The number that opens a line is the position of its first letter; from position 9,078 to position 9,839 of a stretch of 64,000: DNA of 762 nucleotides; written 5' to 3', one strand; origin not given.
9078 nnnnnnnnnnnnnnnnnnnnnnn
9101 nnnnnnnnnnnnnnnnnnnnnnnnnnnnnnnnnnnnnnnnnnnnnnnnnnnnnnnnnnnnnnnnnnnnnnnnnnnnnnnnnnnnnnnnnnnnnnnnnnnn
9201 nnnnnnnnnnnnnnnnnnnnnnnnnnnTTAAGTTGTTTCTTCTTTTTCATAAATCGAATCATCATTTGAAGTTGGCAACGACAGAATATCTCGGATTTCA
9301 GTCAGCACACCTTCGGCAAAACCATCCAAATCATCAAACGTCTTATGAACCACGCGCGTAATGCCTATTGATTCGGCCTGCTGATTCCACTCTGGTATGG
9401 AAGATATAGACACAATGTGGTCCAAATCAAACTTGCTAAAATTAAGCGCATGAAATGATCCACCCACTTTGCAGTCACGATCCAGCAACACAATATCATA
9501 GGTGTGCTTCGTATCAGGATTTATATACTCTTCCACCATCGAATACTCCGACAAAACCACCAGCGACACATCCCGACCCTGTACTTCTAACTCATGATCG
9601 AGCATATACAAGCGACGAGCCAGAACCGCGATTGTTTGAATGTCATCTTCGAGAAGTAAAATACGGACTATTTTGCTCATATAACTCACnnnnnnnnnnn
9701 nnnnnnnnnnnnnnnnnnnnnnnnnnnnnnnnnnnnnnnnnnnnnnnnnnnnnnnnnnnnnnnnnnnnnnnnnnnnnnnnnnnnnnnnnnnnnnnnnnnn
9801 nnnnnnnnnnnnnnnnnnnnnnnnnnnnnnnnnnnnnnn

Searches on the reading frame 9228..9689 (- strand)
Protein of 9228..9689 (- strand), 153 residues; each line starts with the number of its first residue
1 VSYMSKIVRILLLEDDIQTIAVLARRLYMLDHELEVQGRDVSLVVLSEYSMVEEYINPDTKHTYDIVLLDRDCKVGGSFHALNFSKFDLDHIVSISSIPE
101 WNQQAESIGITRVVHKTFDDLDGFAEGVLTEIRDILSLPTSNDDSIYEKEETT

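Call 3: search_protein_families(library=pfam, proteins=[window:9228-9689:-], max_evalue=0.1)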
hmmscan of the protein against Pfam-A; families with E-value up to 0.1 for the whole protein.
window:9228-9689:- (153 aa): 0 families

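Call 4: search_protein_families(library=ncbifam, proteins=[window:9228-9689:-], max_evalue=0.1)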
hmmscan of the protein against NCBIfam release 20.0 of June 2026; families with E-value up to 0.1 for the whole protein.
window:9228-9689:- (153 aa): 0 families

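Call 7: search_solved_structures(query=window:9228-9689:-, max_evalue=10, show_alignments=3)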
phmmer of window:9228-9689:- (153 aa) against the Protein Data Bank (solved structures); distinct sequences matched with E-value up to 10: 0.

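Call 9: find_homologous_proteins(query=window:9228-9680:-, max_evalue=0.01)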
Query window:9228-9680:- (150 aa): 59 proteins with E <= 0.01 among 80 candidates.
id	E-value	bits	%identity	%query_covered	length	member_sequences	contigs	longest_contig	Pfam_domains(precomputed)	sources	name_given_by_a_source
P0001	4.9e-89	314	98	100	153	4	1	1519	-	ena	-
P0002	4.6e-64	233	74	87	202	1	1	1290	PF09397.17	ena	-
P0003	8.6e-64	232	76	93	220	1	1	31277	PF09397.17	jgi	jgi:DNA segregation ATPase FtsK/SpoIIIE-like protein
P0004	1.7e-62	228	72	95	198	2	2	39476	PF09397.17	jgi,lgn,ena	jgi:DNA segregation ATPase FtsK/SpoIIIE-like protein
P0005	4.7e-59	217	68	95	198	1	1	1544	PF09397.17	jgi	jgi:DNA segregation ATPase FtsK/SpoIIIE-like protein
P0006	5.4e-58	213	65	94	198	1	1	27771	PF09397.17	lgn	-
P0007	3.3e-57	211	66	94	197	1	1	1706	PF09397.17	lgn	-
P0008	4.5e-57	210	65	93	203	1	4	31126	PF09397.17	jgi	-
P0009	8.1e-54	200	61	98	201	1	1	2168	PF09397.17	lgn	-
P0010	7.3e-51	190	60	94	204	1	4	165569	PF09397.17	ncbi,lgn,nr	ncbi:MAG: hypothetical protein HYR90_00835 [Candidatus Andersenbacteria bacterium]|nr:hypothetical p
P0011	3.5e-49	185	61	90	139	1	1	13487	-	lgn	-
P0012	3.9e-49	185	59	93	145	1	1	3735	-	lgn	-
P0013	1.3e-48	183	61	90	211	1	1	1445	PF09397.17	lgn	-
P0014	1.0e-47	180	64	92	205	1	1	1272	PF09397.17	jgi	jgi:DNA segregation ATPase FtsK/SpoIIIE-like protein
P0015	1.0e-47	180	61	92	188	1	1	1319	-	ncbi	-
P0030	7.4e-38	148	51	88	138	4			-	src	-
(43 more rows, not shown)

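Call 10: find_encoding_contigs(protein=P0001, flank=5000, max_places=4)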
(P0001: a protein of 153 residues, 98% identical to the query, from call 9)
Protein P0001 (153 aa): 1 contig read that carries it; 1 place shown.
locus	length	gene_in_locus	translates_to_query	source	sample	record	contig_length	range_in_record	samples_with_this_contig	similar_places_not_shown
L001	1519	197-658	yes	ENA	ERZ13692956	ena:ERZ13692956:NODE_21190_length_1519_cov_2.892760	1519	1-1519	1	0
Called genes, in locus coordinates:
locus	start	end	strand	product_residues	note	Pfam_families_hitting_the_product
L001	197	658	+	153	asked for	-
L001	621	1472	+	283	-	PF01734:Patatin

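Call 11: find_encoding_contigs(protein=P0003, flank=6000, max_places=4)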
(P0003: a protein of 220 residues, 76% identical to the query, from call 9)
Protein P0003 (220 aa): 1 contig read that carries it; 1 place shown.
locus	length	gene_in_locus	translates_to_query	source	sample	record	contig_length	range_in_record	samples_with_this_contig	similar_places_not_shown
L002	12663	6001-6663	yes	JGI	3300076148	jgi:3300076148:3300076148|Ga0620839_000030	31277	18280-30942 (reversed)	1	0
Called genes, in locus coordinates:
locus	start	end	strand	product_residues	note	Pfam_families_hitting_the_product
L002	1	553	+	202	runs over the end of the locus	PF00574:CLP_protease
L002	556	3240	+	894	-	PF04851:ResIII, PF19778:RE_endonuc (weak), PF08722:Tn7_TnsA-like_N (weak)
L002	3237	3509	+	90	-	-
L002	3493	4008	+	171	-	-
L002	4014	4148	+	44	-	-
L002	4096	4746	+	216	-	-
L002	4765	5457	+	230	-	PF12705:PDDEXK_1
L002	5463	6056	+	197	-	-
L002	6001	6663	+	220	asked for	PF09397:FtsK_gamma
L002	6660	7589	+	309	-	-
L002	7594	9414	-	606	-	PF01674:Lipase_2 (weak), PF02089:Palm_thioest, PF02450:LCAT, PF06028:DUF915 (faint), PF24096:DUF7379 (faint), PF05057:DUF676 (weak), PF07819:PGAP1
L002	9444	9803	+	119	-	-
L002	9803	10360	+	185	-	PF12686:DUF3800 (weak)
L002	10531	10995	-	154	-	PF03073:TspO_MBR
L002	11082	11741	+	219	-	PF09851:SHOCT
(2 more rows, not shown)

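Call 12: find_encoding_contigs(protein=P0004, flank=6000, max_places=4)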
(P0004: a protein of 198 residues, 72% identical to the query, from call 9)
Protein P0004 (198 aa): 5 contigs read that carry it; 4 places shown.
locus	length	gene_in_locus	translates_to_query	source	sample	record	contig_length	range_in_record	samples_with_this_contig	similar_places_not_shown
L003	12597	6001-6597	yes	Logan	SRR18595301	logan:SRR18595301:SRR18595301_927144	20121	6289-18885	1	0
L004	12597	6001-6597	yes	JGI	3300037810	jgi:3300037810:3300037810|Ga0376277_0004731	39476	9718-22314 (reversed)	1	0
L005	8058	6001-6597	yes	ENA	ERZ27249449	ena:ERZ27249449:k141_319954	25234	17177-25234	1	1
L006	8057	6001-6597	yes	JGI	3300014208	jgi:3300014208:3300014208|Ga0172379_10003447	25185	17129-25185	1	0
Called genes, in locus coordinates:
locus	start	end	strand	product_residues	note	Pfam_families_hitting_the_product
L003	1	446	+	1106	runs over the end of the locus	PF01170:UPF0020 (faint), PF20473:MmeI_Mtase (weak), PF07669:Eco57I, PF02384:N6_Mtase (weak), PF12950:TaqI_C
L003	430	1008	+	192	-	-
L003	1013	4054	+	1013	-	-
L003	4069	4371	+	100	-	-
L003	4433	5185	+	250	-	PF12705:PDDEXK_1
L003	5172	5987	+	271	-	-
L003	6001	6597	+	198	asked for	PF09397:FtsK_gamma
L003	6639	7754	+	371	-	PF12796:Ank_2, PF00023:Ank (faint), PF13606:Ank_3 (faint), PF13637:Ank_4 (faint), PF12796:Ank_2, PF13857:Ank_5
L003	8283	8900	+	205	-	-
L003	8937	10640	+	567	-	-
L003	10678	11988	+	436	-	PF13676:TIR_2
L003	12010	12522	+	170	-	-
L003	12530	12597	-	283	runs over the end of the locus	-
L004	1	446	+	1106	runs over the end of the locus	PF01170:UPF0020 (faint), PF20473:MmeI_Mtase (weak), PF07669:Eco57I, PF02384:N6_Mtase (weak), PF12950:TaqI_C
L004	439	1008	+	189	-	-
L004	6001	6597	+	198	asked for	PF09397:FtsK_gamma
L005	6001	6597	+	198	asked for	PF09397:FtsK_gamma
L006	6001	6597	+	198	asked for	PF09397:FtsK_gamma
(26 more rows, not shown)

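Call 16: search_solved_structures(query=A1, max_evalue=10, show_alignments=3)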
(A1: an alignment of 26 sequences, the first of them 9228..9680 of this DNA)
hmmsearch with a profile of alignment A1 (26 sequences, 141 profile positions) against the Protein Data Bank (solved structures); distinct sequences matched with E-value up to 10: 1.
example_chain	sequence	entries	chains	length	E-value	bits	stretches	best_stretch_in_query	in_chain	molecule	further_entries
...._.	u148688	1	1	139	0.96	12.8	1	27-78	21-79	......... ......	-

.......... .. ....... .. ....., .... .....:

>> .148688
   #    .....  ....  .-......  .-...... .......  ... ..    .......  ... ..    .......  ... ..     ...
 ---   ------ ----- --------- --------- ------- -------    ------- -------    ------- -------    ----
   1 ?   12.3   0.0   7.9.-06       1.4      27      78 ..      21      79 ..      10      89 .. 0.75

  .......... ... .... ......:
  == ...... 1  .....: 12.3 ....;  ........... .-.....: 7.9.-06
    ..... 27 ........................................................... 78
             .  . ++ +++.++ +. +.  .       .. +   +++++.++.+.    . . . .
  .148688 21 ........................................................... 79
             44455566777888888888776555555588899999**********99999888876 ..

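Call 23: predict_structure(alignment_id=A1)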
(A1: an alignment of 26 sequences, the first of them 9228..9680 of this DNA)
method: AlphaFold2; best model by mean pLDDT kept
length: 150 residues; sequences in the alignment: 26
mean_pLDDT: 90.0   pTM: 0.85
mean pLDDT of the five models: 90.0, 89.7, 89.5, 88.4, 83.5
residues with pLDDT >= 90: 123; 70-90: 10; 50-70: 16; < 50: 1
segments of 3 or more residues with pLDDT < 50: none
pLDDT, mean of each block of 10 residues (from residue 1): 91 96 96 96 93 95 93 73 96 93 95 96 97 86 54
secondary structure, 60 per line:
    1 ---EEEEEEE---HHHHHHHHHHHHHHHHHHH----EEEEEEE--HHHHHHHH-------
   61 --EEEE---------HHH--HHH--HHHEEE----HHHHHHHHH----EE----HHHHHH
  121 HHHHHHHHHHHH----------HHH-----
elements in order: E4-10 H14-32 E37-43 H46-53 E63-66 E89-91 H96-104 H115-132

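Call 31: fold_search(model_id=the predicted structure, library=pdb)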
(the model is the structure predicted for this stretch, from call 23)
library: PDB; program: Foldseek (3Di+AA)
matches with E <= 10: 1270; with E <= 0.001: 22
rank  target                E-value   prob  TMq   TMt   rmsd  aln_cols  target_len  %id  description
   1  4cbv_F                8.9e-05  1.00  0.56  0.35   7.0       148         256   21  X-ray structure of full-length ComE from Streptococcus pneumoniae. (released 2014-02-12)
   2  4mld_B                2.0e-04  1.00  0.57  0.64   5.0       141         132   20  X-ray structure of ComE D58E REC domain from Streptococcus pneumoniae (released 2014-02-19)
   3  4mld_A                2.0e-04  1.00  0.56  0.62   5.1       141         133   20  X-ray structure of ComE D58E REC domain from Streptococcus pneumoniae (released 2014-02-19)
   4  4cbv_D                2.0e-04  1.00  0.57  0.36   7.0       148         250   22  X-ray structure of full-length ComE from Streptococcus pneumoniae. (released 2014-02-12)
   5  7m0s_A                2.1e-04  1.00  0.56  0.65   4.0       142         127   13  N-terminal domain of PmrA from Acinetobacter baumannii (released 2021-11-03)
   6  5xjp                  2.2e-04  1.00  0.55  0.66   4.5       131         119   18  Crystal structure of response regulator AdeR receiver domain with Mg (released 2017-08-30)
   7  6is2_C                2.7e-04  1.00  0.50  0.61   4.7       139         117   18  Crystal Structure of Staphylococcus aureus response regulator ArlR receiver domain in complex with Mg (released 2019-10-30)
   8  6xvu_C                2.9e-04  1.00  0.59  0.63   5.6       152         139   16  Bacteriophytochrome response regulator from Deinococcus radiodurans (released 2021-06-30)
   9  9of8_A                3.1e-04  1.00  0.62  0.73   3.6       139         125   16  Structure of the Acinetobacter baumannii Response Regulator PmrA Receiver Domain S119T Mutation (released 2025-11-26)
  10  6is1_B                3.1e-04  1.00  0.49  0.57   4.8       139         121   20  Crystal Structure of Staphylococcus aureus response regulator ArlR receiver domain in complex with BeF3 and Mg (released 2019-10-30)
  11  3heb_A                3.3e-04  1.00  0.55  0.58   5.3       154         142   14  Crystal Structure of Response regulator receiver domain from Rhodospirillum rubrum (released 2009-05-19)
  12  6is1_A                3.3e-04  1.00  0.47  0.56   4.9       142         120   20  Crystal Structure of Staphylococcus aureus response regulator ArlR receiver domain in complex with BeF3 and Mg (released 2019-10-30)
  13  8e9i_O                4.0e-04  1.00  0.57  0.66   3.9       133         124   14  Mycobacterial respiratory complex I, semi-inserted quinone (released 2022-10-12)
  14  8imw_A                4.0e-04  1.00  0.51  0.60   4.8       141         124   13  Crystal structure of response regulator PmrA receiver domain (released 2024-03-13)
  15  5tqj                  4.0e-04  1.00  0.47  0.55   6.3       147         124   13  Crystal structure of response regulator receiver protein from Burkholderia phymatum (released 2016-11-02)
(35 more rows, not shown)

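Call 33: find_related_loci(query=A1, collection=genome_contigs, flank=8000)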
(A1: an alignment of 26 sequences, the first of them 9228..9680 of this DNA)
Query A1 (150 aa) in genome_contigs; peptide patterns used: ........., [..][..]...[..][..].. (x = any residue, [..] = any of these).
79 stretches matched a pattern; 45 encode a relative of the query (tblastn E <= 1e-3); 45 distinct loci.
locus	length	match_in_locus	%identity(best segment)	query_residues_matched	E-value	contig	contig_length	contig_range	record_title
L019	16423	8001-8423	60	2-142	1e-57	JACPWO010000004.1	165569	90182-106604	MAG: Candidatus Andersenbacteria bacterium isolate NC_groundwater_813_Pr1_B-0.1um_46_36 Montesol18_Bp1_scaffold_1812318,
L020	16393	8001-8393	49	3-133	2e-39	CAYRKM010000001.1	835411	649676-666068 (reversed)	MAG TPA_asm: uncultured Gammaproteobacteria bacterium isolate SRP292972_co1_108 genome assembly, contig: NODE_7_length_8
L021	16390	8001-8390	49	3-133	2e-38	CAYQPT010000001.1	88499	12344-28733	MAG TPA_asm: uncultured Candidatus Saccharibacteria bacterium isolate SRP192927_co1_1036 genome assembly, contig: NODE_2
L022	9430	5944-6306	51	3-123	5e-38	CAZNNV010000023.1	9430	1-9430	MAG TPA_asm: uncultured Candidatus Saccharibacteria bacterium isolate SRP050083_co1_313 genome assembly, contig: NODE_36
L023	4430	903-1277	50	5-132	2e-37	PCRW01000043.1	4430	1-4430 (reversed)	MAG: Candidatus Moranbacteria bacterium CG23_combo_of_CG06-09_8_20_14_all_35_22 CG23_scaffold_20886_c, whole genome shot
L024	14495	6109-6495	48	3-134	4e-37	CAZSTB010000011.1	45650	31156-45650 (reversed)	MAG TPA_asm: uncultured Bdellovibrionales bacterium isolate SRP011637_co1_57 genome assembly, contig: NODE_145_length_45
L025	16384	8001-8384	48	3-133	7e-37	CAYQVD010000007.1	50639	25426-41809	MAG TPA_asm: uncultured Bdellovibrionales bacterium isolate SRP191223_co1_93 genome assembly, contig: NODE_416_length_50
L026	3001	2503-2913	42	3-137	2e-36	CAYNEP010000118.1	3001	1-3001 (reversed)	MAG TPA_asm: uncultured Gammaproteobacteria bacterium isolate binchicken_co347_65 genome assembly, contig: NODE_23188_le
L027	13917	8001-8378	46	3-130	1e-36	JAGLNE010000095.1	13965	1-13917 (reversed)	MAG: Candidatus Parcubacteria bacterium isolate RS_6_24 ROV157_6.bin.24.fa_95, whole genome shotgun sequence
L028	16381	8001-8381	50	3-132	1e-35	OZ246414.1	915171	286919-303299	MAG: uncultured Gammaproteobacteria bacterium isolate SRP119689_co1_109 genome assembly, chromosome: 1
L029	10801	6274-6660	46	3-132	2e-35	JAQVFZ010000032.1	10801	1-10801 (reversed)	MAG: Candidatus Izemoplasmatales bacterium isolate STE_170 NODE_15470_length_10801_cov_5.994473_Sandtown_E, whole genome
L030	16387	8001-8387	47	1-131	1e-35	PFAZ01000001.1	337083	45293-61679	MAG: Candidatus Harrisonbacteria bacterium CG10_big_fil_rev_8_21_14_0_10_40_38 CG10_8_21_14_0.10_scaffold_4_c, whole gen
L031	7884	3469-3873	45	1-137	1e-35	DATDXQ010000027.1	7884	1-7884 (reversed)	MAG TPA_asm: Candidatus Paceibacterota bacterium isolate SMAG_U8143 k141_1726120, whole genome shotgun sequence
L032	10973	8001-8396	44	3-133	1e-34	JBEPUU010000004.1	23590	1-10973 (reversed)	MAG: bacterium isolate 22E.metabat2_refined.014_sub NODE_1777_length_23590_cov_5.286255, whole genome shotgun sequence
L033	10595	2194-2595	49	3-134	1e-34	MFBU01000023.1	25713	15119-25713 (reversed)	MAG: Candidatus Curtissbacteria bacterium RIFCSPLOWO2_02_41_11 rifcsplowo2_02_sub10_scaffold_90, whole genome shotgun se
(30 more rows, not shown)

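Call 39: find_related_loci(query=A1, collection=viral_contigs, flank=8000)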
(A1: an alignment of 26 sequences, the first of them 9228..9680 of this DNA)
Query A1 (150 aa) in viral_contigs; peptide patterns used: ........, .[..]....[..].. (x = any residue, [..] = any of these).
70 stretches matched a pattern, but none encodes a relative of the query by tblastn (E <= 1e-3).

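Call 40: search_protein_families(library=phrogs, proteins=[window:9228-9680:-, P0003, P0030], max_evalue=0.01)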
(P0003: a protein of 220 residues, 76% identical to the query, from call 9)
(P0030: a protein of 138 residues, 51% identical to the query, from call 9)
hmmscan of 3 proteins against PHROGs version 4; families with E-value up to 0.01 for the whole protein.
window:9228-9680:- (150 aa): 0 families

P0003 (220 aa): 6 families
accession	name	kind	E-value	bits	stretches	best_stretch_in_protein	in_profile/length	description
phrog_36563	-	unknown function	2.7e-11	44.6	1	159-219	181-240/254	-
phrog_13700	-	moron, auxiliary metabolic gene and host takeover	1.4e-10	41.9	1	162-219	65-122/284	FtsK/SpoIIIE-like protein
phrog_6152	-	unknown function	6.3e-07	29.7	1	132-219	252-336/355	-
phrog_6576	-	unknown function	2.5e-06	28.1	1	160-219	166-225/325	-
phrog_29917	-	unknown function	3.9e-06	27.8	1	183-218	2-37/39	-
phrog_22882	-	unknown function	2.9e-05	24.6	1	161-219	9-67/278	-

P0030 (138 aa): 0 families

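Call 45: find_related_loci(query=A1, collection=metagenome_contigs, flank=6000)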
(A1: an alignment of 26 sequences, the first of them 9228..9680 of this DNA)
Query A1 (150 aa) in metagenome_contigs; peptide patterns used: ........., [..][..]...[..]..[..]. (x = any residue, [..] = any of these).
275 stretches matched a pattern; 158 encode a relative of the query (tblastn E <= 1e-3); the best 80 are kept; 80 distinct loci.
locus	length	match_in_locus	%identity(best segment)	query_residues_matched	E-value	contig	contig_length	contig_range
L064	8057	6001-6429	72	1-143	2e-69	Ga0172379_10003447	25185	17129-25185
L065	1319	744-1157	61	5-142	1e-56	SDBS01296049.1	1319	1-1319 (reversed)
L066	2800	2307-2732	60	5-147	2e-53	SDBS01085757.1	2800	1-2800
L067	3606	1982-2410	48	1-142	3e-43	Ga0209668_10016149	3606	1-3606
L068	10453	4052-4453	49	3-134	3e-43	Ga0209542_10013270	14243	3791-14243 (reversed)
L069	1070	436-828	52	5-133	3e-45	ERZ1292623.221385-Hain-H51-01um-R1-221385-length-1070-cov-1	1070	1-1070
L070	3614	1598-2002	48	3-135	9e-40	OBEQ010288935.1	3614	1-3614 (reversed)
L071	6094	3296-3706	44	1-137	2e-39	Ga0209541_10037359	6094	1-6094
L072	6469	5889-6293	45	3-139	7e-39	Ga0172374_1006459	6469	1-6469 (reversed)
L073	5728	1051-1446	48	3-134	6e-39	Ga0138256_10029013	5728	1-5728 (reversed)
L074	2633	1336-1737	49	3-134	4e-39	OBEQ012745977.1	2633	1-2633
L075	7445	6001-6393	47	3-133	1e-38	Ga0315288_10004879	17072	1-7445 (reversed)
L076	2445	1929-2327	45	3-133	2e-38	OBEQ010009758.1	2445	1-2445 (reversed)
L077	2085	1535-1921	47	3-133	2e-38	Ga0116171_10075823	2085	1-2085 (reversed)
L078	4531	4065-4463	47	3-133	5e-38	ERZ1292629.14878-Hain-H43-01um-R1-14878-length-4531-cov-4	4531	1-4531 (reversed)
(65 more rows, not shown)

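Call 48: search_protein_families(library=padloc, proteins=[window:9228-9680:-, P0003], max_evalue=0.01)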
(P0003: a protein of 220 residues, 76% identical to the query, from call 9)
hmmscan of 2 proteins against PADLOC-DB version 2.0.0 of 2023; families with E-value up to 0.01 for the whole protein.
window:9228-9680:- (150 aa): 0 families

P0003 (220 aa): 0 families

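Call 55: search_protein_representatives(alignment_id=A1)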
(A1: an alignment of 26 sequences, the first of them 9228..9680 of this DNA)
Query: 26 sequences, 141 profile positions. Proteins with E-value up to 0.001 (for the whole library): 144; up to 1e-10: 110; up to 1e-30: 45. The best 144 are listed.
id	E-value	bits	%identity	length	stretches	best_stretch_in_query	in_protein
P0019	1.9e-66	238.8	-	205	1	2-140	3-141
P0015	1.2e-60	220.0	-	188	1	2-140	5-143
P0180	3.2e-57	208.9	-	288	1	3-138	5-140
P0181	4.3e-57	208.5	-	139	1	2-134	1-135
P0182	6.4e-52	191.7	-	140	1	2-133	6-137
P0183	3.1e-48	179.8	-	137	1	2-135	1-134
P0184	1.7e-47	177.4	-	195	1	3-136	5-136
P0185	1.4e-46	174.5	-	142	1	2-110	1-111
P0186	3.8e-46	173.0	-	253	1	4-136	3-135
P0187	8.9e-46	171.8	-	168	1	2-137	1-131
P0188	1.3e-44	168.0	-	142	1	6-135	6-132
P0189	5.2e-44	166.1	-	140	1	2-136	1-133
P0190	5.6e-42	159.5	-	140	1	3-134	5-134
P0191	9.0e-42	158.8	-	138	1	6-135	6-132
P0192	3.2e-41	157.0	-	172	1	2-134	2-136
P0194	8.4e-40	152.4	-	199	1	5-137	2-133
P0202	1.7e-37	145.0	-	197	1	3-135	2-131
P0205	1.2e-36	142.3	-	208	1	2-136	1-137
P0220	2.0e-31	125.3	-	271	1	2-139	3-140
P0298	9.3e-08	48.6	-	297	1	5-136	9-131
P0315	2.6e-04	37.4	-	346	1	60-133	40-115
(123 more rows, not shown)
